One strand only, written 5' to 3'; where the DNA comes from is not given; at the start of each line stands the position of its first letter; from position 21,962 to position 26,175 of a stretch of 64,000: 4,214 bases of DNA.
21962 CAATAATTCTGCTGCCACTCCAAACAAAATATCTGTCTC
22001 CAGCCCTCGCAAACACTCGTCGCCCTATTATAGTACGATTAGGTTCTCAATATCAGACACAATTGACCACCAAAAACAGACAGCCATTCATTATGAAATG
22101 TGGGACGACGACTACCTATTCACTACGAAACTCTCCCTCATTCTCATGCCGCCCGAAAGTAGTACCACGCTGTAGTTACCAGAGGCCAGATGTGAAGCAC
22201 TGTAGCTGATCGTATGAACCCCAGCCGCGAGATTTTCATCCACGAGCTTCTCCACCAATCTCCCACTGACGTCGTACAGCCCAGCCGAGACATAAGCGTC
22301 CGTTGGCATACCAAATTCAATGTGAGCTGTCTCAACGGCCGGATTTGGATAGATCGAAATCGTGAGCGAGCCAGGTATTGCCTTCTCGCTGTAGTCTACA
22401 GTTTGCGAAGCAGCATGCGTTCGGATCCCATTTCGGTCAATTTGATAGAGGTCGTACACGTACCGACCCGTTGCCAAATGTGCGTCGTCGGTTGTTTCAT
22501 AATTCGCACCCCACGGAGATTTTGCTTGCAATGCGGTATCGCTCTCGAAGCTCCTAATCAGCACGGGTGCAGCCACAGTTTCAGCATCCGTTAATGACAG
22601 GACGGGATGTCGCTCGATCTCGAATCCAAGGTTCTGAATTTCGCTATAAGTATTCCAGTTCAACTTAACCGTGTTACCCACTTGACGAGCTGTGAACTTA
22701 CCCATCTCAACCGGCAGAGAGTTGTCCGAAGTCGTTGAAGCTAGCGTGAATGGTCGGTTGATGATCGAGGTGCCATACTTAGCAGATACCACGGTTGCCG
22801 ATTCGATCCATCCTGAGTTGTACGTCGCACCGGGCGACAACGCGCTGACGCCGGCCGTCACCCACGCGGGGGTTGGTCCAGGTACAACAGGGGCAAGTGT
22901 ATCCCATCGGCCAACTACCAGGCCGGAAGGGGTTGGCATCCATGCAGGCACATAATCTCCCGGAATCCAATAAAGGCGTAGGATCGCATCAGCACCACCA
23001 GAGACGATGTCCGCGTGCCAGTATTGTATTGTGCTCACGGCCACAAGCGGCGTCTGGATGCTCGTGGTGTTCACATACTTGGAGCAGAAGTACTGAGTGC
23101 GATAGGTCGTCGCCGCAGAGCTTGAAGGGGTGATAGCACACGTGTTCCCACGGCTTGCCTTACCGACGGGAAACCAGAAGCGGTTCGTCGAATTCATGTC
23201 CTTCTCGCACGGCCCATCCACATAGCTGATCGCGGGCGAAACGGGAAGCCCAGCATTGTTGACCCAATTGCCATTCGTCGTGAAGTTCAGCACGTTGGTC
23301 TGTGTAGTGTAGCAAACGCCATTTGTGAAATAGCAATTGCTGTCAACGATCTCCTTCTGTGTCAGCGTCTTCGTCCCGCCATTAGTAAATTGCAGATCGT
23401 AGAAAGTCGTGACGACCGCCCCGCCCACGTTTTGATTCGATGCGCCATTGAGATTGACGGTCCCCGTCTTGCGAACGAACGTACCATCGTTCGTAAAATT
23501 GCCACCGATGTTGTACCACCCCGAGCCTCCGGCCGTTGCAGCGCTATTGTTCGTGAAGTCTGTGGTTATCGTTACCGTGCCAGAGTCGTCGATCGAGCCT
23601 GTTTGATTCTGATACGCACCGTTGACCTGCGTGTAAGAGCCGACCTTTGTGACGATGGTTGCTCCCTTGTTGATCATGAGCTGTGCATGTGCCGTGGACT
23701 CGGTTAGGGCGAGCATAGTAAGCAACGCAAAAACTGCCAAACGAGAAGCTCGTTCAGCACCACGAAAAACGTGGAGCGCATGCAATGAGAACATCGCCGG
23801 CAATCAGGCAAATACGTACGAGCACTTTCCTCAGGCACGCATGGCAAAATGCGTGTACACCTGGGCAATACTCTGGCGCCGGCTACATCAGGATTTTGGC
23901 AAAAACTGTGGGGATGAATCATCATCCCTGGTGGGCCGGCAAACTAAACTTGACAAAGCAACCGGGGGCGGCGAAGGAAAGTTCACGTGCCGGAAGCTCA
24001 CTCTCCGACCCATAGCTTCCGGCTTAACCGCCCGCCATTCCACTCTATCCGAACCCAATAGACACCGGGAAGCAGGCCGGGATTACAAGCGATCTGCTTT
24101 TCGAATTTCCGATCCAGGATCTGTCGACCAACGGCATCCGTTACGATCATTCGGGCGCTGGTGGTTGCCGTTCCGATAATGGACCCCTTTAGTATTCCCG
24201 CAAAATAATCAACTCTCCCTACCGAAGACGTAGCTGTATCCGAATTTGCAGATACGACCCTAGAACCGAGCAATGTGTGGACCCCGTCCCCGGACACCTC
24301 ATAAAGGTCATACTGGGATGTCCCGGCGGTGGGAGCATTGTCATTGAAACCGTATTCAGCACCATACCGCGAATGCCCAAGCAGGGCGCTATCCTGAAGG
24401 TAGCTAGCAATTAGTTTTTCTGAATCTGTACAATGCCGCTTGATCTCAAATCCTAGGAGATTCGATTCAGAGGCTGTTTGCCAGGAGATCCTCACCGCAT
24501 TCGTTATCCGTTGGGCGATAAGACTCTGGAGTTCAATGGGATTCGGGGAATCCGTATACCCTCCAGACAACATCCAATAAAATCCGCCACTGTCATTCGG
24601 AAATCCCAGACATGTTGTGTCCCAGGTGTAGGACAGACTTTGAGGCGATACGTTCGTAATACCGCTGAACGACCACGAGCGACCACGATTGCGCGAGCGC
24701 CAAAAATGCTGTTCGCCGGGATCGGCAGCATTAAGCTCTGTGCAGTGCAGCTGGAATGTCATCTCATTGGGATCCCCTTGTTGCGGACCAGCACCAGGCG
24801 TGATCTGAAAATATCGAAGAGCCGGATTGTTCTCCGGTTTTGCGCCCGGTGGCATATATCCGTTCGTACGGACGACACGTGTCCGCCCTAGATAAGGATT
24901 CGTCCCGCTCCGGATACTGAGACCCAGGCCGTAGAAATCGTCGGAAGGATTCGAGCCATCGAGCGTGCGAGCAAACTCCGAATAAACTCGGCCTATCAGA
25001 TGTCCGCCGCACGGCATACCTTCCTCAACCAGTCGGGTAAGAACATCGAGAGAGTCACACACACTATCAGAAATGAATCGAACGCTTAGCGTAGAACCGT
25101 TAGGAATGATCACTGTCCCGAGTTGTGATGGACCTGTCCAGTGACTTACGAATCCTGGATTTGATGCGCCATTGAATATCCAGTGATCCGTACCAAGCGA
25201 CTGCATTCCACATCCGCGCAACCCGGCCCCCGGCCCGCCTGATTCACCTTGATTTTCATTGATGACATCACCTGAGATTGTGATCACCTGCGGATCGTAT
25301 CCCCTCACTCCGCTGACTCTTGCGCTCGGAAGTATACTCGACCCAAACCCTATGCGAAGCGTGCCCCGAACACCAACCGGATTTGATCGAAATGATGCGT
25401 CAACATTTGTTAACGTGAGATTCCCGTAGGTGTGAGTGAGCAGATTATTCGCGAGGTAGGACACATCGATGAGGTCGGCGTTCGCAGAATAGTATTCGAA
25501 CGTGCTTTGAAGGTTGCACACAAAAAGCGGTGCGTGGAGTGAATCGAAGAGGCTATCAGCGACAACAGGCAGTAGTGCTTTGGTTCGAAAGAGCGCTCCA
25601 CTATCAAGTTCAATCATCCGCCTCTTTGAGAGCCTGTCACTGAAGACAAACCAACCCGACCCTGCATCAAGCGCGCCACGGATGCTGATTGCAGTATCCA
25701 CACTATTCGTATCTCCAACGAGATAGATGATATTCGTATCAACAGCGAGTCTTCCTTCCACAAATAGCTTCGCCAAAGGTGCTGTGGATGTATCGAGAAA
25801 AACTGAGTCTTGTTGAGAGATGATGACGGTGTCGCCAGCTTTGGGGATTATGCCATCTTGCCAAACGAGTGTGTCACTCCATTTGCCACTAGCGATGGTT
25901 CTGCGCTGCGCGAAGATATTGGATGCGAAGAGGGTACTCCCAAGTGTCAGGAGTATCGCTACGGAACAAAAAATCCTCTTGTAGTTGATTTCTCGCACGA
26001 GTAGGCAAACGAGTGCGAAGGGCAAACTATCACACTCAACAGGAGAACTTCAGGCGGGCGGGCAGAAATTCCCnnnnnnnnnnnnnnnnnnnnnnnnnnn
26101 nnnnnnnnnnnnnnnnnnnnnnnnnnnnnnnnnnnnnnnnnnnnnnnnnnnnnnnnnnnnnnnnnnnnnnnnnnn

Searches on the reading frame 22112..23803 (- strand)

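Call 19: search_protein_families(library=pfam, proteins=[window:22112-23803:-], max_evalue=0.00001)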
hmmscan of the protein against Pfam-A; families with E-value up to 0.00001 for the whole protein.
window:22112-23803:- (563 aa): 1 family
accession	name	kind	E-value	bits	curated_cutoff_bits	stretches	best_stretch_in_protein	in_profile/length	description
PF18962.6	Por_Secre_tail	-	3.6e-07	30.8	27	1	484-552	1-66/75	Secretion system C-terminal sorting domain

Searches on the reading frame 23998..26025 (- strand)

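Call 19: search_protein_families(library=pfam, proteins=[window:23998-26025:-], max_evalue=0.00001)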
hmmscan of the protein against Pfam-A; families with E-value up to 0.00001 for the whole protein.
window:23998-26025:- (675 aa): 1 family
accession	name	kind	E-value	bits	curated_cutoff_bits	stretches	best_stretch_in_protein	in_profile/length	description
PF10162.14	G8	-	2.5e-08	34.3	22.9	1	54-123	1-68/124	G8 domain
